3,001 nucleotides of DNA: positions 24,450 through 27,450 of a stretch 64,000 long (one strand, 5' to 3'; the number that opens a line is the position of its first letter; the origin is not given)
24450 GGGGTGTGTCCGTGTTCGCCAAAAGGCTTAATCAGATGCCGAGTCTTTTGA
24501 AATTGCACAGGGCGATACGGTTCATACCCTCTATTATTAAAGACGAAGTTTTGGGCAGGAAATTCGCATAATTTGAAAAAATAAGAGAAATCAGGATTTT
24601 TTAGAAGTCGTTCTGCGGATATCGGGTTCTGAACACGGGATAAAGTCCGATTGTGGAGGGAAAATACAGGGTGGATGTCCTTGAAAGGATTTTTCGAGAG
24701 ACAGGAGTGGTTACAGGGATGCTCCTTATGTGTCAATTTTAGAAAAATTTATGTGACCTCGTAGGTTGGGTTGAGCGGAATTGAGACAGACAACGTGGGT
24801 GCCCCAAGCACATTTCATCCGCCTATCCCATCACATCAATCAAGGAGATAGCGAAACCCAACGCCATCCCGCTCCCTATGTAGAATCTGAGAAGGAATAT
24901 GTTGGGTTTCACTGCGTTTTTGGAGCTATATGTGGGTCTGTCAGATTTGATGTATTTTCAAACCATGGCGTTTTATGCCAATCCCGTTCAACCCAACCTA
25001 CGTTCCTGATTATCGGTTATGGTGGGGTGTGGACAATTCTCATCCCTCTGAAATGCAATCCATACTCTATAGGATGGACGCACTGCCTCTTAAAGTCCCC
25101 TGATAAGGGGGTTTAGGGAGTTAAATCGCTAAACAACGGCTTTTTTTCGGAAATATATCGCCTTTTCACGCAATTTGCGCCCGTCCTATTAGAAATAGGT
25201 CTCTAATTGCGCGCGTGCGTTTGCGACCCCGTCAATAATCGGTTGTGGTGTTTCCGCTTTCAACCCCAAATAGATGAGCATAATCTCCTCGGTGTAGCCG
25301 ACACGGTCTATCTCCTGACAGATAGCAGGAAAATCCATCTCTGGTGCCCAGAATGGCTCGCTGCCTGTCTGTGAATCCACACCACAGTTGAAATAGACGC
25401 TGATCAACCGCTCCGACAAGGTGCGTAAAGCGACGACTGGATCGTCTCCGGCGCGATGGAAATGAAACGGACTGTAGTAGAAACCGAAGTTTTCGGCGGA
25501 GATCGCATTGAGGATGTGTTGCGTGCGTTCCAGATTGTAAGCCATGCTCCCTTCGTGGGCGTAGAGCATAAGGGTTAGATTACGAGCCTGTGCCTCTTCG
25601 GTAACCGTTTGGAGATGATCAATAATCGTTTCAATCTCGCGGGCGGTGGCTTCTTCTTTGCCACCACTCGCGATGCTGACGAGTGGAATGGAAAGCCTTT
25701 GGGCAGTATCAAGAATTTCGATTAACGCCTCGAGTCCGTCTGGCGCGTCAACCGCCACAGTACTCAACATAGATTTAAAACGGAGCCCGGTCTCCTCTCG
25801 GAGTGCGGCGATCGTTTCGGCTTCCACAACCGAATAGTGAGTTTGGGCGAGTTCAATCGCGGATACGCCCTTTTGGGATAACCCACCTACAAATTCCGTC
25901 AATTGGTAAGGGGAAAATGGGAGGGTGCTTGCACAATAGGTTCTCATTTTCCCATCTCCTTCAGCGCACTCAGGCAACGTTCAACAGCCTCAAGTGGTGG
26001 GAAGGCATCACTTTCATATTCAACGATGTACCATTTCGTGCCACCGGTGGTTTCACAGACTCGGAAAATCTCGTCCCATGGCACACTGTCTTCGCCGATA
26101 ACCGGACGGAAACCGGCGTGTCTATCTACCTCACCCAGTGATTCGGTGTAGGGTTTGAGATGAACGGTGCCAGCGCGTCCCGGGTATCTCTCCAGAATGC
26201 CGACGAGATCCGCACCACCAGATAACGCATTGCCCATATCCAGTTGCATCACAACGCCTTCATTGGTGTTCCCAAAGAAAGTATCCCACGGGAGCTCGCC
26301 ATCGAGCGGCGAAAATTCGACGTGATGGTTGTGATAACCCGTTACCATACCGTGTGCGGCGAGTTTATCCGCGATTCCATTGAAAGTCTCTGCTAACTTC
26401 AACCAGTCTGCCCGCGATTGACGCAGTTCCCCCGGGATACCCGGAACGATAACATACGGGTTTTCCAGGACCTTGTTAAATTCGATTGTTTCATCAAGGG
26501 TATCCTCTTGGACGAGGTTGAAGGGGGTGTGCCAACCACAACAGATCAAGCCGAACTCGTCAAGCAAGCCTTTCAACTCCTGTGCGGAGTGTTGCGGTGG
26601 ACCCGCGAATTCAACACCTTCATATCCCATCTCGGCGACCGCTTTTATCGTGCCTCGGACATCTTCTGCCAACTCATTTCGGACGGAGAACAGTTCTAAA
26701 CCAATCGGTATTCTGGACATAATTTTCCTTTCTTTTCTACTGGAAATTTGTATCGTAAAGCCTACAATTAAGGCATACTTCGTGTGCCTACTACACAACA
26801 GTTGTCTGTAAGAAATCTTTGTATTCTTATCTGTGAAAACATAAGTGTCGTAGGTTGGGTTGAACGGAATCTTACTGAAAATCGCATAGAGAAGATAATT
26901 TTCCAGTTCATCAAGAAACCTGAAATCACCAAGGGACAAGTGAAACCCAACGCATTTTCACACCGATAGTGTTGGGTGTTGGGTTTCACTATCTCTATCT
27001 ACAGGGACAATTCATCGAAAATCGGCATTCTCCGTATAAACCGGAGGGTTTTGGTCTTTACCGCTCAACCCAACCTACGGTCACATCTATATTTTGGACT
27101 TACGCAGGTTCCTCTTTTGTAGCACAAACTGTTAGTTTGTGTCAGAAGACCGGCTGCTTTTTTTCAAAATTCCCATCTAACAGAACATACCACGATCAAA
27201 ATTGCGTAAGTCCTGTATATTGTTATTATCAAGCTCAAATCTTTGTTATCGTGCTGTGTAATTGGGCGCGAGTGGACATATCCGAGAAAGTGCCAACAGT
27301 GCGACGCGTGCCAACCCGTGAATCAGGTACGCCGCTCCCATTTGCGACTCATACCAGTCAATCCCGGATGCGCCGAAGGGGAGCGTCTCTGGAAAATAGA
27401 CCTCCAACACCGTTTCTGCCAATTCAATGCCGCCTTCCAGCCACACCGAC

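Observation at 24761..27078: Two copies of a novel approx 235-bp nested-inverted-repeat (MITE-like) element flanking the tandem isomerase genes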

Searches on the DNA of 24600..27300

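Call 37: search_rna_families(source=window, start=24600, end=27300, threshold=evalue, max_evalue=5)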
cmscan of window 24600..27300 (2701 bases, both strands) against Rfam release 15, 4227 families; matches with E-value up to 5: 3.
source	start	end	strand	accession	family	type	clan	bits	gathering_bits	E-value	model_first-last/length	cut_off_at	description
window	25713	25734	+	RF01748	nuoG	Cis-reg;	-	18.2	33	1.1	1-43/43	no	nuoG RNA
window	25628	25656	-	RF01323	CRISPR-DR10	Gene; CRISPR;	-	17.3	39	2.3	1-37/37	no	CRISPR RNA direct repeat element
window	26630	26670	-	RF01129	sR44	Gene; snRNA; snoRNA; CD-box;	-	15.3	45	1.4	1-55/55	no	Small nucleolar RNA sR44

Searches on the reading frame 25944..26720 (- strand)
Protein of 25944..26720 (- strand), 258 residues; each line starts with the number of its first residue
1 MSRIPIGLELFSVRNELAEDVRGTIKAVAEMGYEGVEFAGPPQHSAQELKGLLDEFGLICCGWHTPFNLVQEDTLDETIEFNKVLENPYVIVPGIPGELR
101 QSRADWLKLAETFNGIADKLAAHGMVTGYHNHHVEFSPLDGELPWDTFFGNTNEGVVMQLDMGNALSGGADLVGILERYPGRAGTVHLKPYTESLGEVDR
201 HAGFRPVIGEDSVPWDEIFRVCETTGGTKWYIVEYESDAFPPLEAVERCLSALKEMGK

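Call 15: find_encoding_contigs(protein=window:25944-26720:-, flank=3000, max_places=6)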
Protein window:25944-26720:- (258 aa): 4 contigs read that carry it; 3 places shown.
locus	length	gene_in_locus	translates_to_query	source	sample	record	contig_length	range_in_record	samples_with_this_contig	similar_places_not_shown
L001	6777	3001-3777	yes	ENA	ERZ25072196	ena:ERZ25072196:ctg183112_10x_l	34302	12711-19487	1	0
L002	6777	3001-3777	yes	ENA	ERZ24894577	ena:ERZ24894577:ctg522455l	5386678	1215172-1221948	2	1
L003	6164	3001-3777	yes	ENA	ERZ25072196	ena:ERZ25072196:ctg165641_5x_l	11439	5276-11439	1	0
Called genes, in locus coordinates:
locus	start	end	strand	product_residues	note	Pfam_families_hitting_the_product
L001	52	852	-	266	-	PF01261:AP_endonuc_2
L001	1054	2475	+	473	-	PF06917:Pectate_lyase_2 (weak)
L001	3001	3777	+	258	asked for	PF01261:AP_endonuc_2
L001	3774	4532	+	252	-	PF01261:AP_endonuc_2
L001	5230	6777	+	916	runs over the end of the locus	PF04542:Sigma70_r2, PF07638:Sigma70_ECF (weak), PF04545:Sigma70_r4, PF08281:Sigma70_r4_2, PF12799:LRR_4, PF13855:LRR_8 (weak), PF14885:GHL15 (weak)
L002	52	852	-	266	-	PF01261:AP_endonuc_2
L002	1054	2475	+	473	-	PF06917:Pectate_lyase_2 (weak)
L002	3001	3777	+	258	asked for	PF01261:AP_endonuc_2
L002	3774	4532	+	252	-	PF01261:AP_endonuc_2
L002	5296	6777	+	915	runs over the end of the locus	PF04542:Sigma70_r2, PF07638:Sigma70_ECF (weak), PF04545:Sigma70_r4, PF08281:Sigma70_r4_2, PF12799:LRR_4, PF13855:LRR_8 (weak)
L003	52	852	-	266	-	PF01261:AP_endonuc_2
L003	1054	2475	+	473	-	PF06917:Pectate_lyase_2 (weak)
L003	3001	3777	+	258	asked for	PF01261:AP_endonuc_2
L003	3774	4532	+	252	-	PF01261:AP_endonuc_2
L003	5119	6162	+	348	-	?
